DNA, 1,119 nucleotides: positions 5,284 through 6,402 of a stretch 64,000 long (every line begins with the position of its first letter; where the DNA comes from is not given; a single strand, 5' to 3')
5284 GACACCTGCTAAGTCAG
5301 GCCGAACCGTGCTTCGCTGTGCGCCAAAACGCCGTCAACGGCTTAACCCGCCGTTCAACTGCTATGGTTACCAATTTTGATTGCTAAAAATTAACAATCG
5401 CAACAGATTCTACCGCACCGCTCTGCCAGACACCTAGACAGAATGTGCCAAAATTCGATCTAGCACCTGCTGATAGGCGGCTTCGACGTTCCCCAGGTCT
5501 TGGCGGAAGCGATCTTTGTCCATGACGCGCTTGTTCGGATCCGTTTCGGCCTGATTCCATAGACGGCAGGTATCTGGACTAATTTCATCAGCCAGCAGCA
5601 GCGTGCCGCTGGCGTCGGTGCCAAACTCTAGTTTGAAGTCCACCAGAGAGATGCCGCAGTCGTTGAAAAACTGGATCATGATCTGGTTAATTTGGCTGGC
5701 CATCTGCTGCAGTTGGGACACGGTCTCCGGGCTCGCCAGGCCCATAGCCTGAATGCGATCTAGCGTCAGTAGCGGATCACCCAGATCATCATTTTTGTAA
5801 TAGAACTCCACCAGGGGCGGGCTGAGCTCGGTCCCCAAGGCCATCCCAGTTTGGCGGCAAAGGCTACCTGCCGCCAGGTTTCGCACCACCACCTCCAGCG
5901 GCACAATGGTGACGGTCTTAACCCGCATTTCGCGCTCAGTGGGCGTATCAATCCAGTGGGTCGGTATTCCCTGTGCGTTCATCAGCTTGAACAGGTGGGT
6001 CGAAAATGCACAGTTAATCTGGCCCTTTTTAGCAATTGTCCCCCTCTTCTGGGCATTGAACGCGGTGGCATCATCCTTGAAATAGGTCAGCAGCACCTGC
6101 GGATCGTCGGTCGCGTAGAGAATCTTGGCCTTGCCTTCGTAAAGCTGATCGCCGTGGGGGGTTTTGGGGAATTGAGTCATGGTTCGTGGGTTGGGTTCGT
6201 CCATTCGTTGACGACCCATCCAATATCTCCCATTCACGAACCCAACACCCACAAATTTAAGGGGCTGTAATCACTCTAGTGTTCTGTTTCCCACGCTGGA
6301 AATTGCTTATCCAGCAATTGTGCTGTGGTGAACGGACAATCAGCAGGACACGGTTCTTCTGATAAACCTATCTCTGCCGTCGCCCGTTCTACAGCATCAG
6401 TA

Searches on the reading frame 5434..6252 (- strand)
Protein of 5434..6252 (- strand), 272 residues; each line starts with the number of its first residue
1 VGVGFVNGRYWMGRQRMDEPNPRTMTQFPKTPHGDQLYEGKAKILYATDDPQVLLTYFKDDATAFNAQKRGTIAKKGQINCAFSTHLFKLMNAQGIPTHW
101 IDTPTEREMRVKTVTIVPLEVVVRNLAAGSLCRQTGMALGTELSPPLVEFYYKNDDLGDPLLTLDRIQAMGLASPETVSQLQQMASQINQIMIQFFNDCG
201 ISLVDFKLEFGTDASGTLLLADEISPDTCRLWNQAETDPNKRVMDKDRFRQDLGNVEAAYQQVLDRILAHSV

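Call 88: search_protein_families(library=pfam, proteins=[window:5434-6252:-], max_evalue=0.0001)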
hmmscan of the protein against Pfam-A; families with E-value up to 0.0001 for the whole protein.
window:5434-6252:- (272 aa): 1 family
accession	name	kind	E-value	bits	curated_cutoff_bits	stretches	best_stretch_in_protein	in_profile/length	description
PF01259.24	SAICAR_synt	-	3.5e-86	289.2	20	1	36-266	1-232/233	SAICAR synthetase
